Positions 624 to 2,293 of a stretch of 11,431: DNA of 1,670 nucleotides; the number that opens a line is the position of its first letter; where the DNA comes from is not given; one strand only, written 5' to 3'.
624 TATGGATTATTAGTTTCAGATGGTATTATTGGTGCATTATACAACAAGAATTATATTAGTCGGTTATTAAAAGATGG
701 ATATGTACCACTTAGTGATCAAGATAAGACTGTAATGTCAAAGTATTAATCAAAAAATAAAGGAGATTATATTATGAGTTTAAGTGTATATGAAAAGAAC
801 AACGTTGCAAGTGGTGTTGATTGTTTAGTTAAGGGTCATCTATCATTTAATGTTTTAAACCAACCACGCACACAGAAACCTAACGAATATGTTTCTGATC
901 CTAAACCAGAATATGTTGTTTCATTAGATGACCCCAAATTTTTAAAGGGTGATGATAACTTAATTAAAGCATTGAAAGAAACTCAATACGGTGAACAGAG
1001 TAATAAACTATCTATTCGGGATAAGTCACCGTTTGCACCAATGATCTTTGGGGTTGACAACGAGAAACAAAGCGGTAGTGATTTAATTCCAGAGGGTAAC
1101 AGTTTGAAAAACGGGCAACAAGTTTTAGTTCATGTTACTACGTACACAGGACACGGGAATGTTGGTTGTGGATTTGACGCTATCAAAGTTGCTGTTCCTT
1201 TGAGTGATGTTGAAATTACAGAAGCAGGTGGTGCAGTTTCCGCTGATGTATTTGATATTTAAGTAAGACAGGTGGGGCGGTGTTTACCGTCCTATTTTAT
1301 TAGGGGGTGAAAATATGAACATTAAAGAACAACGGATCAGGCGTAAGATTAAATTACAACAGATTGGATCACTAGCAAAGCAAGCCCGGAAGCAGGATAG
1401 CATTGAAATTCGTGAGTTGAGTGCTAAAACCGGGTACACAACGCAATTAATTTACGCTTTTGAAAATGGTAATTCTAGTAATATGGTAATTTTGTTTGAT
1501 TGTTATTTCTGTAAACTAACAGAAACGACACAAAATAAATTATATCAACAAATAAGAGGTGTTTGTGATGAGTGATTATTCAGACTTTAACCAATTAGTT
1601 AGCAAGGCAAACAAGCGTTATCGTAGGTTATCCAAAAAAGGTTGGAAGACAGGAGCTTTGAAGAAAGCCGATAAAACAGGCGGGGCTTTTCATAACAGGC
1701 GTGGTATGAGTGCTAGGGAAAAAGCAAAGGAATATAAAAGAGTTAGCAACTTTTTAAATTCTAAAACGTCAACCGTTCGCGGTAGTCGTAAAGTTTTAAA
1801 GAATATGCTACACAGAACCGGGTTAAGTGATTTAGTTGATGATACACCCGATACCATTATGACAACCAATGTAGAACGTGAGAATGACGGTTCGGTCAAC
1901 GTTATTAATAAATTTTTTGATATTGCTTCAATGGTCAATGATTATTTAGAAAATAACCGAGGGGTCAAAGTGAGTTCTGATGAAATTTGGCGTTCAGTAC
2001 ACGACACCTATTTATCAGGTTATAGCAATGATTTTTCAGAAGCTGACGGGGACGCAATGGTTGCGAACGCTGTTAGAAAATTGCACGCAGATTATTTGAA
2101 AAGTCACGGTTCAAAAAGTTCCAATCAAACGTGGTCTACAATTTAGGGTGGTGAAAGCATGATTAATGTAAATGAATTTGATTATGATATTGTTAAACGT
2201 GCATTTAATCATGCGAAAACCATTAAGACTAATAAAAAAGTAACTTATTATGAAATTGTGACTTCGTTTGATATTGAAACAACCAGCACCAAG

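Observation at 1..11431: The window is a complete, ITR-bounded, protein-primed mini-podovirus genome with every gene on one strand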

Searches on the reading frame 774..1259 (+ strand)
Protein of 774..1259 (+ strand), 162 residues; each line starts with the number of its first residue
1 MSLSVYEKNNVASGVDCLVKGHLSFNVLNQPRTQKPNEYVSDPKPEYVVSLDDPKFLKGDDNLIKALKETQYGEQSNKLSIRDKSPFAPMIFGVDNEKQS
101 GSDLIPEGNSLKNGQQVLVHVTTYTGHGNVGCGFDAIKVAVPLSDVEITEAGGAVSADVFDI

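Call 6: search_protein_families(library=pfam, proteins=[window:774-1259:+], max_evalue=0.01)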
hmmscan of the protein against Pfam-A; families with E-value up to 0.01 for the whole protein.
window:774-1259:+ (162 aa): 0 families

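Call 8: search_protein_families(library=phrogs, proteins=[window:774-1259:+], max_evalue=0.01)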
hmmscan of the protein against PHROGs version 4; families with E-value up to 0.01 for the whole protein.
window:774-1259:+ (162 aa): 0 families

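Call 45: search_dna_similar(query=window:774-1259:+, collection=phages, mode=protein, max_evalue=0.01, max_rows=20)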
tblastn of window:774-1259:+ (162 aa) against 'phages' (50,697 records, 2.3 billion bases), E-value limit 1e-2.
No match.

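Call 59: find_homologous_proteins(query=window:774-1259:+, max_evalue=0.001)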
Query window:774-1259:+ (162 aa): 103 proteins with E <= 0.001 among 136 candidates.
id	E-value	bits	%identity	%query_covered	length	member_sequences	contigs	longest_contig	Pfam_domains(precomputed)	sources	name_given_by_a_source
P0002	4.1e-102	357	100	100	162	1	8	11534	-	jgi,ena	-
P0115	1.0e-89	316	88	100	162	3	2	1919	-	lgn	-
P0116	2.1e-87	309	84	100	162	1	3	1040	-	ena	-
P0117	3.8e-85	301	83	100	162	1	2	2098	-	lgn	-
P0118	8.8e-81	287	80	100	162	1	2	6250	-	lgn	-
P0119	2.2e-79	283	78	100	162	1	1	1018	-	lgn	-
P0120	8.4e-77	274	75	100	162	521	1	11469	-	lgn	-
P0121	1.7e-76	273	73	100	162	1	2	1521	-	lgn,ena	-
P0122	2.2e-76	273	73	100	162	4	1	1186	-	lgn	-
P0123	4.1e-76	272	75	100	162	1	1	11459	-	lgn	-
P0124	1.5e-75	270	75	100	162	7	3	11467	-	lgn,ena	-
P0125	4.2e-75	269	75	100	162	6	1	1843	-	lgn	-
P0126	8.3e-75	268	73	100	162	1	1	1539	-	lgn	-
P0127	2.9e-74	266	72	100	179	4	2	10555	-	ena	-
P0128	4.9e-74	265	71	100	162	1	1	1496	-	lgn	-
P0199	3.9e-61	223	62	100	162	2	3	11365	-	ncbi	-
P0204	2.0e-48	182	57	99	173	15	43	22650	-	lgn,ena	-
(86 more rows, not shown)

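Call 61: find_encoding_contigs(protein=P0199, flank=10000, max_places=5)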
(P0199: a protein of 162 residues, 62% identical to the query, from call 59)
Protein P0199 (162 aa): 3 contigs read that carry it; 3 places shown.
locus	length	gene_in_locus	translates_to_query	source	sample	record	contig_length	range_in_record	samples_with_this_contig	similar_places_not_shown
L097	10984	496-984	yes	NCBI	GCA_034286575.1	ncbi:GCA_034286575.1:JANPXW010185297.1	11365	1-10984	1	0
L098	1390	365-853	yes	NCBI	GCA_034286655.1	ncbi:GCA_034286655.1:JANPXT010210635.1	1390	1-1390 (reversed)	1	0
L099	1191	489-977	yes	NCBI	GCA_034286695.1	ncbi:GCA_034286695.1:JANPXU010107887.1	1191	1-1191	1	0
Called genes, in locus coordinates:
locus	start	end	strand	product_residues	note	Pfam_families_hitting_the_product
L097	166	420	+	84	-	-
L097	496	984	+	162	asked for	-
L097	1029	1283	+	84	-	-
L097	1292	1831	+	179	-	-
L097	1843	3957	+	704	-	PF03175:DNA_pol_B_2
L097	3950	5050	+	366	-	PF05894:Podovirus_Gp16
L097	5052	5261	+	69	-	-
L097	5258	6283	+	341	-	-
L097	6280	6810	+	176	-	-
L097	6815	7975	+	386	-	PF25622:Phi29_MCP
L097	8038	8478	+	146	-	-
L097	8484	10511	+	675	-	-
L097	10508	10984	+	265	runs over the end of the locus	PF01183:Glyco_hydro_25, PF08230:CW_7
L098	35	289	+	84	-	-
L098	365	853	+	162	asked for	-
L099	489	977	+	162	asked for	-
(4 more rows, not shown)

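Call 68: search_solved_structures(query=A6, max_evalue=10)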
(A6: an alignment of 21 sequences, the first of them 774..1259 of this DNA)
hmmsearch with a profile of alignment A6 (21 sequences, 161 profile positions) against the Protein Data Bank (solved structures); distinct sequences matched with E-value up to 10: 4.
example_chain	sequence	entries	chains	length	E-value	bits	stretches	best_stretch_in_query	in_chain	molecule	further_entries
6v4x_D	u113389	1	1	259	0.26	14.2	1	107-133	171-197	U7 snRNA-associated Sm-like protein LSm11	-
9n96_D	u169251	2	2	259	0.26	14.2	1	107-133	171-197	U7 snRNA-associated Sm-like protein LSm11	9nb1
8g1u_D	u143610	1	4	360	0.41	13.6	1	107-133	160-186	U7 snRNA-associated Sm-like protein LSm11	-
9nh5_D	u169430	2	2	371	0.43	13.5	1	107-133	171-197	U7 snRNA-associated Sm-like protein LSm11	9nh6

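Call 69: search_protein_families(library=pfam, alignment_id=A6, max_evalue=1)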
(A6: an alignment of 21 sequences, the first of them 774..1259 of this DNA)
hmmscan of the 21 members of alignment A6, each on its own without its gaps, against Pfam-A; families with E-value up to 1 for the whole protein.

A. member 1, window:774-1259:+ (162 aa): 0 families

B. families by the number of members that match (of 21 scanned): 3 families
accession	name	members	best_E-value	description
PF01336.31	tRNA_anti-codon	2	0.1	OB-fold nucleic acid binding domain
PF08172.17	CASP_C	1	0.041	CASP C terminal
PF24068.1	TPD1_C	1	0.18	Tapetum determinant 1, C-terminal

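Call 87: find_encoding_contigs(protein=P0204, flank=10000, max_places=4)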
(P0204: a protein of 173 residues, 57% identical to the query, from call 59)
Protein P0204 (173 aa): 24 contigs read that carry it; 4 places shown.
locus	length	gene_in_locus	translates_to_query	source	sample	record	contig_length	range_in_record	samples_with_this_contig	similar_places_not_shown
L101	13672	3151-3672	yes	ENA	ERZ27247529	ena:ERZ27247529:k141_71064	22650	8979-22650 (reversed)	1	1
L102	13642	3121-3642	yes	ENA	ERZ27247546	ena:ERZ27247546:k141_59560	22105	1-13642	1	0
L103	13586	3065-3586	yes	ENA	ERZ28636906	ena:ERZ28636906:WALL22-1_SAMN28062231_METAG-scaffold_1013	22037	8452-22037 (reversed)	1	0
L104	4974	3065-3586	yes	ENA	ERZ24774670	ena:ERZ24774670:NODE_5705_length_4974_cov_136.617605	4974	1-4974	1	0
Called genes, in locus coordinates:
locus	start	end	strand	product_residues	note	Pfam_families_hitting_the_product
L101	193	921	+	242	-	-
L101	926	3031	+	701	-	PF03175:DNA_pol_B_2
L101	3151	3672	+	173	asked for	-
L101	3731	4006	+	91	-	-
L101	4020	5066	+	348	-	PF05352:Phage_connector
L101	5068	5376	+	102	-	-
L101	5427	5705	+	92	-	-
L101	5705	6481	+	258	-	-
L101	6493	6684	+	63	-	-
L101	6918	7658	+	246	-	PF06160:EzrA, PF05010:TACC_C (faint), PF10805:DUF2730 (weak), PF04513:Baculo_PEP_C (faint), PF04129:Vps52_CC (weak)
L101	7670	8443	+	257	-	-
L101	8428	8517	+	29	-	-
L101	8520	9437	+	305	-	PF01183:Glyco_hydro_25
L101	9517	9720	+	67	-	-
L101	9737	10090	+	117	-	-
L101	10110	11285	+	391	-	PF25622:Phi29_MCP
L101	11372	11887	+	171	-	PF07889:DUF1664 (weak)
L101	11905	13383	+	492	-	-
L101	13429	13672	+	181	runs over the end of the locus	PF01391:Collagen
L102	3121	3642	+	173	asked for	-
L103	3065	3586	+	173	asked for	-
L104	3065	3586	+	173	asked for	-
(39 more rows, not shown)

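Call 89: search_dna_similar(query=L101:10110-11282:+, collection=phages, mode=protein, max_rows=12)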
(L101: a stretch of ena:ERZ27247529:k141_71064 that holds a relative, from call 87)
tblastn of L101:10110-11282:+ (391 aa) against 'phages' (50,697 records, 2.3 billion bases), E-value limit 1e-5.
Records with a match: 123; places in all: 123; records where one place covers at least 80% of the query: 22.
Best place of each record, by identity: <60% 123.
By first word of the organism name: Bacillus 88; Enterococcus 16; Clostridium 12; Bacteriophage 3; Weissella 2; Eggerthella 1; Cytobacillus 1.
By host as written in the record: - 13; Bacillus subtilis 13; Bacillus cereus 11; Bacillus thuringiensis subspecies kurstaki 6; Bacillus thuringiensis Kurstaki 4; Bacillus pumilus 4; Clostridium_AQ sp003481775 DA461 4; Clostridium_AQ sp003481775 DA55 3; and 41 more.
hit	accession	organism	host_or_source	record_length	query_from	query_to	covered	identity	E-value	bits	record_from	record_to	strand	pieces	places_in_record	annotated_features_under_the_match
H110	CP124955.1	Enterococcus phage 1_EF62phi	Enterococcus faecalis EfsC23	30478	24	389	94%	25.4%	5e-25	113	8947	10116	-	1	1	record has no annotation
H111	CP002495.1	Enterococcus phage EF62phi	Enterococcus faecalis 62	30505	24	389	94%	25.4%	6e-25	112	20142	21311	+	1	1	major head protein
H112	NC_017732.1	Enterococcus phage EF62phi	Enterococcus faecalis 62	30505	24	389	94%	25.4%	6e-25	112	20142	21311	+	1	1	major head protein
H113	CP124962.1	Enterococcus phage 1_EfsC1_EF62phi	Enterococcus faecalis EfsC1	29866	24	389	94%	25.4%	6e-25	112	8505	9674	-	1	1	record has no annotation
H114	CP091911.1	Enterococcus phage DPAraya-2022a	Enterococcus faecalis 94-1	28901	24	389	94%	25.1%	3e-24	110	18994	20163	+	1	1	record has no annotation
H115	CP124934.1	Enterococcus phage 1_EF62phi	Enterococcus faecalis EfsPF24-2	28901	24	389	94%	25.1%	3e-24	110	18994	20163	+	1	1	record has no annotation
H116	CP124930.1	Enterococcus phage 1_EfsC1_EF62phi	Enterococcus faecalis EfsPF27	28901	24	389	94%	25.1%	3e-24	110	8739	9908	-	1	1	record has no annotation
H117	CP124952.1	Enterococcus phage 1_EF62phi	Enterococcus faecalis EfsC29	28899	24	389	94%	25.1%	3e-24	110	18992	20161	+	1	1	record has no annotation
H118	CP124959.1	Enterococcus phage_EF62phi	Enterococcus faecalis EfsC13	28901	24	389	94%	25.1%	3e-24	110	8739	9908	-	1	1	record has no annotation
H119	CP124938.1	Enterococcus phage 1_EF62phi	Enterococcus faecalis EfsPF23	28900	24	389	94%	25.1%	3e-24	110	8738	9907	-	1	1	record has no annotation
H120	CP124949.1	Enterococcus phage 1_EF62phi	Enterococcus faecalis EfsC43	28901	24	389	94%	25.1%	3e-24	110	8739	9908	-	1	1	record has no annotation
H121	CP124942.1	Enterococcus phage 1_EF62phi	Enterococcus faecalis EfsC74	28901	24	389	94%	25.1%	3e-24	110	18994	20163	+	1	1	record has no annotation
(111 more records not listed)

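Call 90: predict_structure(alignment_id=A6)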
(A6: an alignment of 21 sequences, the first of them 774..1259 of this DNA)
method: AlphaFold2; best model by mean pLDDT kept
length: 162 residues; sequences in the alignment: 21
mean_pLDDT: 89.1   pTM: 0.82
mean pLDDT of the five models: 89.1, 88.6, 86.8, 84.4, 81.9
residues with pLDDT >= 90: 109; 70-90: 43; 50-70: 10; < 50: 0
segments of 3 or more residues with pLDDT < 50: none
pLDDT, mean of each block of 10 residues (from residue 1): 82 95 93 77 87 97 96 93 91 97 92 95 82 94 93 66 68
secondary structure, 60 per line:
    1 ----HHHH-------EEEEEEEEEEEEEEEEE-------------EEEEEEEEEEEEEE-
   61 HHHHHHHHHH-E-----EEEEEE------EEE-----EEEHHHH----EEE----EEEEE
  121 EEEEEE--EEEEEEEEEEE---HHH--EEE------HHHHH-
elements in order: H5-8 E16-32 E46-59 H61-70 E78-83 E90-92 E98-100 H101-104 E109-111 E116-126 E129-139 E148-150 H157-161

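Call 94: fold_search(model_id=the predicted structure, library=pdb)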
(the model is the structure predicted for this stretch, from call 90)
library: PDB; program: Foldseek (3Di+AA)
matches with E <= 10: 611; with E <= 0.001: 5
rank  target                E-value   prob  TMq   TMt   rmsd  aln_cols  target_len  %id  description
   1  5odk_B                4.4e-05  1.00  0.43  0.41   9.2       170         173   12  Single-stranded DNA-binding protein from bacteriophage Enc34, C-terminal truncation (released 2017-10-25)
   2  5odj                  4.9e-05  1.00  0.45  0.42   9.2       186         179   14  Single-stranded DNA-binding protein from bacteriophage Enc34 (released 2017-10-25)
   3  4klk                  7.6e-05  1.00  0.45  0.44   7.0       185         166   14  Phage-related protein DUF2815 from Enterococcus faecalis (released 2013-05-22)
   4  5odl_A                1.6e-04  1.00  0.44  0.41   9.7       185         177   11  Single-stranded DNA-binding protein from bacteriophage Enc34 in complex with ssDNA (released 2017-10-25)
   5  5odk_C                2.1e-04  1.00  0.42  0.40   8.1       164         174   14  Single-stranded DNA-binding protein from bacteriophage Enc34, C-terminal truncation (released 2017-10-25)
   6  5odk_A                1.6e-03  1.00  0.41  0.39   9.9       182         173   12  Single-stranded DNA-binding protein from bacteriophage Enc34, C-terminal truncation (released 2017-10-25)
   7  4jg2                  2.2e-03  0.99  0.38  0.34   7.4       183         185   14  Structure of phage-related protein from Bacillus cereus ATCC 10987 (released 2013-03-27)
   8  1je5_A                3.3e-03  0.99  0.40  0.37   8.0       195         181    9  Crystal Structure of gp2.5, a Single-Stranded DNA Binding Protein Encoded by Bacteriophage T7 (released 2001-08-22)
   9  1je5_B                3.9e-03  0.99  0.40  0.37   7.8       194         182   11  Crystal Structure of gp2.5, a Single-Stranded DNA Binding Protein Encoded by Bacteriophage T7 (released 2001-08-22)
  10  3afq_C                2.7e-02  0.44  0.24  0.32  10.5       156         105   12  Crystal structure of the single-stranded DNA binding protein from Mycobacterium leprae (Form II) (released 2010-10-06)
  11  1ue6_A                7.5e-02  0.69  0.32  0.44   9.9       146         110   12  Crystal structure of the single-stranded dna-binding protein from mycobacterium tuberculosis (released 2004-02-10)
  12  8txr_A                7.5e-02  0.41  0.25  0.12   8.9       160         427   11  E. coli ExoVII(H238A) (released 2024-01-31)
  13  8txr_B                7.5e-02  0.38  0.23  0.15   9.2       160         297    9  E. coli ExoVII(H238A) (released 2024-01-31)
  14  2k5v_MODEL_1_A        8.0e-02  0.35  0.21  0.30  10.6       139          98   12  SOLUTION NMR STRUCTURE OF the second OB-fold domain of replication protein A from Methanococcus maripaludis. N (released 2008-08-19)
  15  4dni                  9.4e-02  0.44  0.26  0.18  11.6       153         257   10  Structure of Editosome protein (released 2012-12-26)
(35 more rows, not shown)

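Call 105: search_protein_families(library=ncbifam, proteins=[window:774-1259:+], max_evalue=0.01)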
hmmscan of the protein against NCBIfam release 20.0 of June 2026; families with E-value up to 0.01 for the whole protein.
window:774-1259:+ (162 aa): 0 families

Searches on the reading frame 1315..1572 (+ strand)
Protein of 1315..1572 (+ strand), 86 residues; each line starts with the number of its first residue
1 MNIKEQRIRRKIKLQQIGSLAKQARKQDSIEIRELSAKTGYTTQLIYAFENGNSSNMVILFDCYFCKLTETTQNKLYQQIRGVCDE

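Call 6: search_protein_families(library=pfam, proteins=[window:1315-1572:+], max_evalue=0.01)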
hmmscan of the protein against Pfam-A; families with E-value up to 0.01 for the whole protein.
window:1315-1572:+ (86 aa): 2 families
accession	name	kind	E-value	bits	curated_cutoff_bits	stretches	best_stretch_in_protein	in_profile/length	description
PF13413.12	HTH_25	-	0.0019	18.4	24.6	0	22-56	3-37/62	Helix-turn-helix domain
PF12844.13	HTH_19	-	0.002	18.5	30.2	1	22-54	5-37/64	Helix-turn-helix domain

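Call 8: search_protein_families(library=phrogs, proteins=[window:1315-1572:+], max_evalue=0.01)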
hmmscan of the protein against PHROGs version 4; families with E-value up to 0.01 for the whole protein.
window:1315-1572:+ (86 aa): 1 family
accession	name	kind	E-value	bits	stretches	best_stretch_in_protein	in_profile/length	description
phrog_2439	-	transcription regulation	0.0027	17.7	1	17-55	8-46/367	transcriptional regulator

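Call 98: search_dna_similar(query=window:1315-1572:+, collection=phages, mode=protein, max_rows=15, max_evalue=0.01)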
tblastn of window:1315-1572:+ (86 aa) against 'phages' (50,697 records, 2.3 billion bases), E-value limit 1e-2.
No match.

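Call 105: search_protein_families(library=ncbifam, proteins=[window:1315-1572:+], max_evalue=0.01)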
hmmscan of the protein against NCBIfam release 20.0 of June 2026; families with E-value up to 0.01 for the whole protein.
window:1315-1572:+ (86 aa): 1 family
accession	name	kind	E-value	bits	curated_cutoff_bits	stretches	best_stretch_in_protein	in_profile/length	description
TIGR03070.1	couple_hipB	subfamily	0.00057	19.8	71.65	1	16-55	2-41/58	type II toxin-antitoxin system Y4mF family antitoxin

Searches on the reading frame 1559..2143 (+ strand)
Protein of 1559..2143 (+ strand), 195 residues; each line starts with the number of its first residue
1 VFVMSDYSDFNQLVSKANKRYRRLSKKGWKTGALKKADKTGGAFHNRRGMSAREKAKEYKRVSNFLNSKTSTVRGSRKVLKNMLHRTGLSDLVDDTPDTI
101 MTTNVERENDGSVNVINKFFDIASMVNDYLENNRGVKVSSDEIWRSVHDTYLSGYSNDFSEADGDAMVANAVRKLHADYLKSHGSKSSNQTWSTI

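Call 6: search_protein_families(library=pfam, proteins=[window:1559-2143:+], max_evalue=0.01)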
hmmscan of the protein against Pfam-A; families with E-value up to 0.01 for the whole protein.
window:1559-2143:+ (195 aa): 0 families

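Call 8: search_protein_families(library=phrogs, proteins=[window:1559-2143:+], max_evalue=0.01)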
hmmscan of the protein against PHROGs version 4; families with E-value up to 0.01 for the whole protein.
window:1559-2143:+ (195 aa): 0 families

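Call 56: search_solved_structures(query=A3, max_evalue=1)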
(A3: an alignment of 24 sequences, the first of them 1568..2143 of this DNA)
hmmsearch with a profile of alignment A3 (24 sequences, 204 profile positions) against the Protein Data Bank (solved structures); distinct sequences matched with E-value up to 1: 5.
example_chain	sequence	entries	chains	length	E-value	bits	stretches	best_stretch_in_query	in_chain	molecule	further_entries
2chp_A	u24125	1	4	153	0.04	16.7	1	122-191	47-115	METALLOREGULATION DNA-BINDING STRESS PROTEIN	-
1x46_A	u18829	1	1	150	0.14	14.9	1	23-100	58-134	hemoglobin component VII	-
8d06_A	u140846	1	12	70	0.2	14.4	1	113-147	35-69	HALC3_104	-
2jua_A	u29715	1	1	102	0.38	13.5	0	148-185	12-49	de novo protein S836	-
8ga7_A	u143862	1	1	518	0.43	13.3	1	144-192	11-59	THR5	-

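Call 76: search_protein_families(library=phrogs, alignment_id=A3, max_evalue=0.01)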
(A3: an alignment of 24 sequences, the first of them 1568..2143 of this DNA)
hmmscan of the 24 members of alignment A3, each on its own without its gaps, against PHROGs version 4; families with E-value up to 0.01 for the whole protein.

A. member 1, window:1568-2143:+ (192 aa): 0 families

B. families by the number of members that match (of 24 scanned): 15 families
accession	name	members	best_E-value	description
phrog_18104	-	6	0.00024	transcriptional regulator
phrog_18453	-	2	0.00073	-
phrog_28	-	2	0.0025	tail length tape measure protein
phrog_5105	-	1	0.00044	-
phrog_24593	-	1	0.00061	-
phrog_1875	-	1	0.0011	-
phrog_5866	-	1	0.0017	-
phrog_17790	-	1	0.0018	-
phrog_27849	-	1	0.0019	-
phrog_26250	-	1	0.0033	endolysin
phrog_30023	-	1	0.0053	-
phrog_28367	-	1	0.0067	-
phrog_8892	-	1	0.007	tail length tape measure protein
phrog_14919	-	1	0.0077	-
phrog_18027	-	1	0.0097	-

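Call 105: search_protein_families(library=ncbifam, proteins=[window:1568-2143:+], max_evalue=0.01)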
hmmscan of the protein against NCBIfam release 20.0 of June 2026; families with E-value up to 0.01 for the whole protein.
window:1568-2143:+ (192 aa): 0 families
